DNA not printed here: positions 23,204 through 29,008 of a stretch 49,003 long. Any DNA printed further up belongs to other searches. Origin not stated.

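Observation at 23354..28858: Sec-signal RHS/YD toxin in a chlamydia-like genome, with no recognisable delivery apparatus nearby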

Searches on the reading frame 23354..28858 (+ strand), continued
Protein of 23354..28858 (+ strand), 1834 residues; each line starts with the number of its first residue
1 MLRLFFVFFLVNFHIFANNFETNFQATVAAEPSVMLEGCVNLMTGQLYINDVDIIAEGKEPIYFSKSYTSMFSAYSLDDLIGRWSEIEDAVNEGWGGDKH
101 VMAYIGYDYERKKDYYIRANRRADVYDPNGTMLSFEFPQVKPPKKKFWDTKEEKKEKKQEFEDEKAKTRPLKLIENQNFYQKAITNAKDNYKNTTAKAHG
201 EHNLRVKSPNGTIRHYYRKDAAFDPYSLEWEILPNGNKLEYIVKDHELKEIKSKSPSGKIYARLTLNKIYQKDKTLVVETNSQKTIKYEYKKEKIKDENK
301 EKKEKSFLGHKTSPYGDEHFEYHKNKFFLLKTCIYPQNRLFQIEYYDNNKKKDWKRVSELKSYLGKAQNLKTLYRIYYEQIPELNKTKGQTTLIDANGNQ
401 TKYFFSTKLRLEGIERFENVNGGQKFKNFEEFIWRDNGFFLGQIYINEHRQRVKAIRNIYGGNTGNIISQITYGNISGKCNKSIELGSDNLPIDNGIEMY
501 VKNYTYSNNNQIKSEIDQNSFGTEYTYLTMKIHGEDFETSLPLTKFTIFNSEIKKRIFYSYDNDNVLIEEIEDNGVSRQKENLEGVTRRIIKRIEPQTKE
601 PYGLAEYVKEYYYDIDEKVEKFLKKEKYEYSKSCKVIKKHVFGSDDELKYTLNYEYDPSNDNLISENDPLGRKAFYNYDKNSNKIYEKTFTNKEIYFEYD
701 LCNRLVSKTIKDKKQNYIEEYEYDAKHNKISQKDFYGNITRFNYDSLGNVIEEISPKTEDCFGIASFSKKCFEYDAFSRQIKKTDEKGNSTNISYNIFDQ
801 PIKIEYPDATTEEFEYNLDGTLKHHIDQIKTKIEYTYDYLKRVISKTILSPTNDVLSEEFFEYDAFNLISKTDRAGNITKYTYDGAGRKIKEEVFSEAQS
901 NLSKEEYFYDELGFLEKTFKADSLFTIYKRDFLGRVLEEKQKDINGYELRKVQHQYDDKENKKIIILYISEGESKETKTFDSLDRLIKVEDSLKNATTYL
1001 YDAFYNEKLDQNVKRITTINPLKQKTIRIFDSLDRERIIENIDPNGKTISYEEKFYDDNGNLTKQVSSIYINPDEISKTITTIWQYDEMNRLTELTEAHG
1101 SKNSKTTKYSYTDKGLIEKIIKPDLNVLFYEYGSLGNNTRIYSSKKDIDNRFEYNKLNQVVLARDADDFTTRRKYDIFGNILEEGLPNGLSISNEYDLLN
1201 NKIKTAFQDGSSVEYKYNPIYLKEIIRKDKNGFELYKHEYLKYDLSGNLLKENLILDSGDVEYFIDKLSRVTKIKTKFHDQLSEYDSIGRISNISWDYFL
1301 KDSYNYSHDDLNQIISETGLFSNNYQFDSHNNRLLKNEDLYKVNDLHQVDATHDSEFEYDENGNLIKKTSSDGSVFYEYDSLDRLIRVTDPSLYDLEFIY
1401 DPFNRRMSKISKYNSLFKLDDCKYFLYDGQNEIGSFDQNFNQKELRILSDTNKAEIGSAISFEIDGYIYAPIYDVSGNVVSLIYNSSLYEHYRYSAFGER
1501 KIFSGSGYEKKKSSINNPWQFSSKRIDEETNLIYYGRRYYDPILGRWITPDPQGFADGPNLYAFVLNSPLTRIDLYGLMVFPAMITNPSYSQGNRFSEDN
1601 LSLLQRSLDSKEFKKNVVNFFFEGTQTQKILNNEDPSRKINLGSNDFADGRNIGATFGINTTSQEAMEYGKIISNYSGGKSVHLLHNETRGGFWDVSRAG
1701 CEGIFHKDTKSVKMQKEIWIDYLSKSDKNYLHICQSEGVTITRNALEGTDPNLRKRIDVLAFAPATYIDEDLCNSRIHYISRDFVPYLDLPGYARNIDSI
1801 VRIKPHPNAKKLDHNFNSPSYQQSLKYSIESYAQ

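Call 74: search_solved_structures(query=A4, max_evalue=0.001, show_alignments=0)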
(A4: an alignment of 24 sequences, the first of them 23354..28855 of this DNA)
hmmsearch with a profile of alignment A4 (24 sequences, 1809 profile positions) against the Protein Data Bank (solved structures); distinct sequences matched with E-value up to 0.001: 41.
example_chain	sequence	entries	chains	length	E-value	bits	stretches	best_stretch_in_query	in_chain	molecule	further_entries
7q97_A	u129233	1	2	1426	1.2e-82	281.4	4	1117-1621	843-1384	Rhs family protein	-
8h8a_A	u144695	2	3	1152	1.8e-75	257.6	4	1088-1559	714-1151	Putative Rhs-family protein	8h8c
8h8b_A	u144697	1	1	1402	7.3e-75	255.6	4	1088-1626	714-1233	Putative Rhs-family protein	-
8qja_A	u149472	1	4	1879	4.9e-60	206.4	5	633-830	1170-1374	Putative type VI secretion system YD repeat-containing Rhs element Vgr protein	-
8qjc_A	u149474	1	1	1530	2.2e-58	200.9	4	1243-1570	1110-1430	T6SS-associated Rhs core and toxin domain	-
8qjb_A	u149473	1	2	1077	5.2e-58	199.7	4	1242-1560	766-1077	T6SS-associated Rhs core domain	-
8qjd_A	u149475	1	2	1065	7.6e-58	199.1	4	1242-1560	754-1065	Salmonella bongori Rhs core domain (residues 360-1420)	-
9pt5_A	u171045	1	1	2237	9.3e-54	185.6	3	1244-1570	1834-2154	Teneurin-like protein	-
7pq5_L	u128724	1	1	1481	2.8e-52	180.7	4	637-922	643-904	Tre23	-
9ifo_A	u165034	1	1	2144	5.7e-52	179.7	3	1244-1560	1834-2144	Teneurin-Like Protein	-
8cp6_B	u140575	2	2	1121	1.3e-50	175.1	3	640-901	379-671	Toxin protein Tse5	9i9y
8uy4_A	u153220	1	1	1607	1.6e-45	158.2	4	1092-1395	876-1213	Tse15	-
8uxt_A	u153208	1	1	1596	8.9e-43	149.2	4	1092-1395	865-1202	Tse15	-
6h6e_F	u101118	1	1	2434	3.3e-25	90.9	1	1378-1578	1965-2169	TcdB2,TccC3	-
6suf_F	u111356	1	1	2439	3.6e-25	90.8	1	1378-1578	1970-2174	TcdB2,TccC3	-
6h6f_F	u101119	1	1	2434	1.7e-23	85.3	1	1378-1578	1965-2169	TcdB2,TccC3,TccC3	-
6sue_F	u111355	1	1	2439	1.8e-23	85.1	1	1378-1578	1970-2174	TcdB2,TccC3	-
7ban_A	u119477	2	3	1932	4.8e-14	53.9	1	1106-1554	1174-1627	Teneurin-4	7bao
9g41_A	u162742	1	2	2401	8.1e-12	46.5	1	937-1554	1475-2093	Teneurin transmembrane protein 2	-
9g2f_A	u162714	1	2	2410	8.8e-12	46.4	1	938-1554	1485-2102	Teneurin transmembrane protein 2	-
9g2h_A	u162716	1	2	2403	9.3e-12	46.3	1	937-1554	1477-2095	Teneurin transmembrane protein 2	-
9g42_A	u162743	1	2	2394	1e-11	46.2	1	937-1554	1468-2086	Teneurin transmembrane protein 2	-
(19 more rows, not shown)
